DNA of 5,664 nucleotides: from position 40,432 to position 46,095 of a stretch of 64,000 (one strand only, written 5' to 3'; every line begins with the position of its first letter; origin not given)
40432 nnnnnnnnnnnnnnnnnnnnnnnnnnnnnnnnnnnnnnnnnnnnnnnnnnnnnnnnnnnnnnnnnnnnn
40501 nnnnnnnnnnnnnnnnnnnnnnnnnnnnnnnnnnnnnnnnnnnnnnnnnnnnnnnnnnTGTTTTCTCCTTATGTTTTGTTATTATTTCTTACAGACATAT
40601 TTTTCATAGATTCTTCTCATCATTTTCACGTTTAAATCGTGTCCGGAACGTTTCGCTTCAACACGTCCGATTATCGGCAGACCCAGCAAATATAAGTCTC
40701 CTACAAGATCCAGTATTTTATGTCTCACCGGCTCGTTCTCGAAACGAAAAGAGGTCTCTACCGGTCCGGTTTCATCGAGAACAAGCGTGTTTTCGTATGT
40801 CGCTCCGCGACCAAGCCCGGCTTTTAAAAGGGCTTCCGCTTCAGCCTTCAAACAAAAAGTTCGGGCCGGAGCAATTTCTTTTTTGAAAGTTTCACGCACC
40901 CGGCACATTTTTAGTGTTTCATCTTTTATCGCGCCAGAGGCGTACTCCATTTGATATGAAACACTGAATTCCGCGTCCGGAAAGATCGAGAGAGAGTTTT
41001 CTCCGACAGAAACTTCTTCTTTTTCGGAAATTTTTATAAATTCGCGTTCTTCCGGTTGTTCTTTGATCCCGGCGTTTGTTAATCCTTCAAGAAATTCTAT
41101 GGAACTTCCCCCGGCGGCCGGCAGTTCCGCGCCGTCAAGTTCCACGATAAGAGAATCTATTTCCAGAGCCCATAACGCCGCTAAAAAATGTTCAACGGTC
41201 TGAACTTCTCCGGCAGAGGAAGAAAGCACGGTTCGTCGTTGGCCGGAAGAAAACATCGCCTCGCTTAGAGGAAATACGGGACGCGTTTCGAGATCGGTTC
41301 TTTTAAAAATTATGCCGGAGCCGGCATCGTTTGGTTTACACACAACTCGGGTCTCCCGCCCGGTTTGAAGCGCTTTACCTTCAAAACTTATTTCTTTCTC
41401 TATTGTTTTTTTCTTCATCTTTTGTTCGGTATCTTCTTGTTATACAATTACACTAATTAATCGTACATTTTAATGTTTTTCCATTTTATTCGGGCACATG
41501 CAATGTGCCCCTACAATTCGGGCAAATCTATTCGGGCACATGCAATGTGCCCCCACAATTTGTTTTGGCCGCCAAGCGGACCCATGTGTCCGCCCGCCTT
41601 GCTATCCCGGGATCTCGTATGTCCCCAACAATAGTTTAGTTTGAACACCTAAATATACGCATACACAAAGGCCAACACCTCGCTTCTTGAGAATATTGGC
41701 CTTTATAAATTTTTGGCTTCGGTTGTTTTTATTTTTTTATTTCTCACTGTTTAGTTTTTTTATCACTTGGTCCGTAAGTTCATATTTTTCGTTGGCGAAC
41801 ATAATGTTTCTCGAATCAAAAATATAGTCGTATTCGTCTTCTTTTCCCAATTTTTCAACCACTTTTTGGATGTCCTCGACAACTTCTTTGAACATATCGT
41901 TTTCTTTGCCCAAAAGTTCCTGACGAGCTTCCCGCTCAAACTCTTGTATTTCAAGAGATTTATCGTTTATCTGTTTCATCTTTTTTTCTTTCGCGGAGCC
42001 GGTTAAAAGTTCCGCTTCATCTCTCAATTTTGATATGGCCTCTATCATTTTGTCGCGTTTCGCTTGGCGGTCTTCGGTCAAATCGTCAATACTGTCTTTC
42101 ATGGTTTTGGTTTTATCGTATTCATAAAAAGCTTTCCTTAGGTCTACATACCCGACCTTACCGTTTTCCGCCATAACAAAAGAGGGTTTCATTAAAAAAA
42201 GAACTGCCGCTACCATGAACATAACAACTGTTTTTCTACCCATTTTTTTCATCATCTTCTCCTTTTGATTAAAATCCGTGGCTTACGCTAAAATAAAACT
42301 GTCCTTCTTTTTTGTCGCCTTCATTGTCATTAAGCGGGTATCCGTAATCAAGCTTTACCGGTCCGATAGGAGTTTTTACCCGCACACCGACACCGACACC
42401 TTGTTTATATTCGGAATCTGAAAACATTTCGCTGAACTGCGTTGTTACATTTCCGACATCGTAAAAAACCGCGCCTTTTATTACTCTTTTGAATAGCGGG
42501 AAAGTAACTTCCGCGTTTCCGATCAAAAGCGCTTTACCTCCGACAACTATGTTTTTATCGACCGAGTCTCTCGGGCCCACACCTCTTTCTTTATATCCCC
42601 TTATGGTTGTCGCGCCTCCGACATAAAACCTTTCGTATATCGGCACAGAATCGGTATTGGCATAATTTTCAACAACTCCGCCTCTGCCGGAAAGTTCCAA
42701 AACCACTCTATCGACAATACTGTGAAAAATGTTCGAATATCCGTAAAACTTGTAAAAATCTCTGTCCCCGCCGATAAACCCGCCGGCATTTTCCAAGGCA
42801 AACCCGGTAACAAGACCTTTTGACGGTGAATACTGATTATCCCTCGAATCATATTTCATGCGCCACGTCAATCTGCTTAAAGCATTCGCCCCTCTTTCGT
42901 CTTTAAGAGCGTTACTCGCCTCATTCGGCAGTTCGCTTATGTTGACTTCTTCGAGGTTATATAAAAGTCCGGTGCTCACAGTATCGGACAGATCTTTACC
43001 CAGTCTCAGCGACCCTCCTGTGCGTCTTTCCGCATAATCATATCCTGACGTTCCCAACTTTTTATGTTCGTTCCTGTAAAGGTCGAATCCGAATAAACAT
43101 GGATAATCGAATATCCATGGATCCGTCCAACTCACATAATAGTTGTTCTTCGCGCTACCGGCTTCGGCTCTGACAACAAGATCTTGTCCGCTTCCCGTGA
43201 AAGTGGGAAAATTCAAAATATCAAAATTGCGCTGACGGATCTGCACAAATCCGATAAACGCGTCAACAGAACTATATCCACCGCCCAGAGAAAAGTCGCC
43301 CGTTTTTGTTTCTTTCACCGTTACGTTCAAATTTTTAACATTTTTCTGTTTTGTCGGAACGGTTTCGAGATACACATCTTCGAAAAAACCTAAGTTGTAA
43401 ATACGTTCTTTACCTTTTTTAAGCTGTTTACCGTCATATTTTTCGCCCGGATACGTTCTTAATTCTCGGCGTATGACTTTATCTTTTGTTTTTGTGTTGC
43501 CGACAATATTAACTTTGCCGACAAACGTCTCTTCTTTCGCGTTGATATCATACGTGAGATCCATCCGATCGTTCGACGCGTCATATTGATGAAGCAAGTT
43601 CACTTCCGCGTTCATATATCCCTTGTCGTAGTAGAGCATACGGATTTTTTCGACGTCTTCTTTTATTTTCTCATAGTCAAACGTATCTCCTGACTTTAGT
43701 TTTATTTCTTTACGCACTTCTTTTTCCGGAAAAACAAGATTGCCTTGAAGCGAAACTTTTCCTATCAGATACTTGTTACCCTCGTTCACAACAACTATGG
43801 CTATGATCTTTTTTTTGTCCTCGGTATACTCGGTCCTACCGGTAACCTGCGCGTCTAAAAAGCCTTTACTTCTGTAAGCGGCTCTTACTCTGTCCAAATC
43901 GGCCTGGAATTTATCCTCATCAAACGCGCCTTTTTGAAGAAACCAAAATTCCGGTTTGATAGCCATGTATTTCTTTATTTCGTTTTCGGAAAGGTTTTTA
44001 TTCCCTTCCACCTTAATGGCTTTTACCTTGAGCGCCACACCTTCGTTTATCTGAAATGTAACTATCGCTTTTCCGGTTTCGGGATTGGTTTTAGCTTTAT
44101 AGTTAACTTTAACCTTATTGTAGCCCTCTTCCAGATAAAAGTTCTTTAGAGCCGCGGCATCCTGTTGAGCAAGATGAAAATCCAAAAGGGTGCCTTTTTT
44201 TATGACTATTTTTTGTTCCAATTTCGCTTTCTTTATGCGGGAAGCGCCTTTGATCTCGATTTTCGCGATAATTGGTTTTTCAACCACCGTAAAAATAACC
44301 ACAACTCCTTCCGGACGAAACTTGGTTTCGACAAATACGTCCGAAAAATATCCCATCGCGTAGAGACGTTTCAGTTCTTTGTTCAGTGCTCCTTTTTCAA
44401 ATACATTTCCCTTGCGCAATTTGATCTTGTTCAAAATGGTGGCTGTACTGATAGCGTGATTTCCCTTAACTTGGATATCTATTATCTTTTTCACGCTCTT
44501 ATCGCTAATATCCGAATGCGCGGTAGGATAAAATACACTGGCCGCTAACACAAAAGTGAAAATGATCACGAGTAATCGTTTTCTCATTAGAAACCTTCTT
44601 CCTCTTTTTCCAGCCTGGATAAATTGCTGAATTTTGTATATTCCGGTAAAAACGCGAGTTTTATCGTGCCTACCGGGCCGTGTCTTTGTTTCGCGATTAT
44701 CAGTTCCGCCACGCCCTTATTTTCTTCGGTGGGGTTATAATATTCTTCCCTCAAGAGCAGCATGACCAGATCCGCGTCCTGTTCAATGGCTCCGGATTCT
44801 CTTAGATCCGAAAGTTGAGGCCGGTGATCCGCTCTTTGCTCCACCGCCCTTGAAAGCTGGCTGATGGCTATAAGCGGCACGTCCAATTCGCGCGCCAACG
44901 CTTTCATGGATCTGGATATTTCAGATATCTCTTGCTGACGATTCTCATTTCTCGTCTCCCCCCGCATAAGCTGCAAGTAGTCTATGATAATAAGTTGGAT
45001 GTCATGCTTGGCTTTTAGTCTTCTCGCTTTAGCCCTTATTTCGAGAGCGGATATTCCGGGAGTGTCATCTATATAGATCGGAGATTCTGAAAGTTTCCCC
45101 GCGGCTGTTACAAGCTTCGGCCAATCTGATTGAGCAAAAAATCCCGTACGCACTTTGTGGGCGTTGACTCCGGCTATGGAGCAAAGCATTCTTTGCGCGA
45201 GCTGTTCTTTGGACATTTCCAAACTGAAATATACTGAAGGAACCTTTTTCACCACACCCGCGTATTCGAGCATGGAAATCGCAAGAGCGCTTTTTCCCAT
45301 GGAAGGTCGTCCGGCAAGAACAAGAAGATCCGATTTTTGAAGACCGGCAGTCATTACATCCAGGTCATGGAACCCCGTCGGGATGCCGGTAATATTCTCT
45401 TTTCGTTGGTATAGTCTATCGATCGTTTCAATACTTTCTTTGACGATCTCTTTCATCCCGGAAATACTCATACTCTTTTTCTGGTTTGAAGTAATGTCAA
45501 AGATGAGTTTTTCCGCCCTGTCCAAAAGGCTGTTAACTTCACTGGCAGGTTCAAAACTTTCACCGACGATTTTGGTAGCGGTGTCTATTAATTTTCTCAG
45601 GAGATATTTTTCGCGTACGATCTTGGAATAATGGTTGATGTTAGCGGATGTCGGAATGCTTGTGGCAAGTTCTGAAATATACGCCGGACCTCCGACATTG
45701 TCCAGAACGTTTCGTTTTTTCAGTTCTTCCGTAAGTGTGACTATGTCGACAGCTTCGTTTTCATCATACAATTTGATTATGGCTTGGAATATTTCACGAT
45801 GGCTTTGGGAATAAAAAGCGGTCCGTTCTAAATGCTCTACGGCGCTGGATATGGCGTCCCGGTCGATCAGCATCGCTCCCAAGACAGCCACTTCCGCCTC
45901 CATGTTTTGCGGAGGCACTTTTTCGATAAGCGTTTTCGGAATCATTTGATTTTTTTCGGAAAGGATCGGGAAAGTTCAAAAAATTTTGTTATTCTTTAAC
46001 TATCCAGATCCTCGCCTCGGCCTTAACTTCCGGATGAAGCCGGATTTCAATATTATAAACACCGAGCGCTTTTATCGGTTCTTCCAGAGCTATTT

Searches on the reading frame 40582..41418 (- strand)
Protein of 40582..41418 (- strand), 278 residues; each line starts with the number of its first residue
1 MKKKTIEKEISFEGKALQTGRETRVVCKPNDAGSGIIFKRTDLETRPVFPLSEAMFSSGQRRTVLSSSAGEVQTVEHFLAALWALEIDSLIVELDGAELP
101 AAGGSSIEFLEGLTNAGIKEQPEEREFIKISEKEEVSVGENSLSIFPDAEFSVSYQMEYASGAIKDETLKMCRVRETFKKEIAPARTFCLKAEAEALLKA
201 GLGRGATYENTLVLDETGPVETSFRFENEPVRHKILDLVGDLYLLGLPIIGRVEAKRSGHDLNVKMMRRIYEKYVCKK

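Call 14: search_protein_families(library=pfam, proteins=[window:40582-41418:-], max_evalue=0.00001)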
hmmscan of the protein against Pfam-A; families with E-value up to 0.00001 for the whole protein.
window:40582-41418:- (278 aa): 1 family
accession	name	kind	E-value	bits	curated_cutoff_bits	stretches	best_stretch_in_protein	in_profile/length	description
PF03331.19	LpxC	-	1.6e-82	277.5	27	1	4-271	2-267/268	UDP-3-O-acyl N-acetylglycosamine deacetylase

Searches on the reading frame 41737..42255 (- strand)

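Call 44: search_protein_families(library=pfam, proteins=[window:41737-42255:-], max_evalue=0.001)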
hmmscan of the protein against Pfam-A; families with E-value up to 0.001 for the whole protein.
window:41737-42255:- (172 aa): 1 family
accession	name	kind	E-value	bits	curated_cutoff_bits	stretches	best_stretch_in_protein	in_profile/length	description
PF03938.19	OmpH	-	2e-25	90.1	32.4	1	33-168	1-141/141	Outer membrane protein (OmpH-like)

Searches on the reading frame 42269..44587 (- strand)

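Call 43: search_protein_families(library=pfam, proteins=[window:42269-44587:-], max_evalue=0.00001)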
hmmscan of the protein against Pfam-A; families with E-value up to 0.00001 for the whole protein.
window:42269-44587:- (772 aa): 5 families
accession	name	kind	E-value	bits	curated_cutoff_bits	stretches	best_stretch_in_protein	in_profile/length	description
PF07244.20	POTRA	-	1.1e-69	231.6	21.3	5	273-350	1-78/79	Surface antigen variable number repeat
PF01103.29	Omp85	-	2.7e-66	224.8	24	1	463-772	2-325/325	Omp85 superfamily domain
PF08478.15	POTRA_1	-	6.3e-15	55.7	23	0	187-238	2-53/69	POTRA domain, FtsQ-type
PF08479.16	POTRA_2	-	1.2e-12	47.9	24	0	275-334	3-62/76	POTRA domain, ShlB-type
PF25282.1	POTRA1_3_Toc75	-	1e-08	35.7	27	0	46-98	38-93/99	Toc75-like, POTRA domain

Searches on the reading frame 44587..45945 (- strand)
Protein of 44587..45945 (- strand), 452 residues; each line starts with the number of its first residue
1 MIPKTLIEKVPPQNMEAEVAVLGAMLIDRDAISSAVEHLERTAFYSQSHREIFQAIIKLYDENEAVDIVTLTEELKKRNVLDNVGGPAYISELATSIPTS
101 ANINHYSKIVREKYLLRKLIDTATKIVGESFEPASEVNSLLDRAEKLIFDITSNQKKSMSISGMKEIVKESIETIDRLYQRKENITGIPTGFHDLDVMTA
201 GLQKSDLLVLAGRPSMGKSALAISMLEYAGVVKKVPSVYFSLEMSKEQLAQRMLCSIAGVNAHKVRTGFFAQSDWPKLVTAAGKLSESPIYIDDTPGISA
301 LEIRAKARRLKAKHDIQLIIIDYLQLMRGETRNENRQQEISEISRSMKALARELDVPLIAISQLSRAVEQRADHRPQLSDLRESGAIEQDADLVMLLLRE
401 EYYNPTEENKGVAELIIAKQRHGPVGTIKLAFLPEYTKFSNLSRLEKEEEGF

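Call 43: search_protein_families(library=pfam, proteins=[window:44587-45945:-], max_evalue=0.00001)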
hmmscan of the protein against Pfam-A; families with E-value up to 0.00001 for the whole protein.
window:44587-45945:- (452 aa): 4 families
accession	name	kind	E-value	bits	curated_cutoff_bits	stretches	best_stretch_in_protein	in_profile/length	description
PF03796.21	DnaB_C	-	4.9e-111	370.6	27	1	187-441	1-255/255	DnaB-like helicase C terminal domain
PF00772.26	DnaB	-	5e-35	120.1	23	1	11-112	2-103/103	DnaB-like helicase N terminal domain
PF13481.12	AAA_25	-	1.8e-13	51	27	1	202-364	30-190/195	AAA domain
PF06745.19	ATPase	-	1.5e-06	28.2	26.6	1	188-387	1-185/231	KaiC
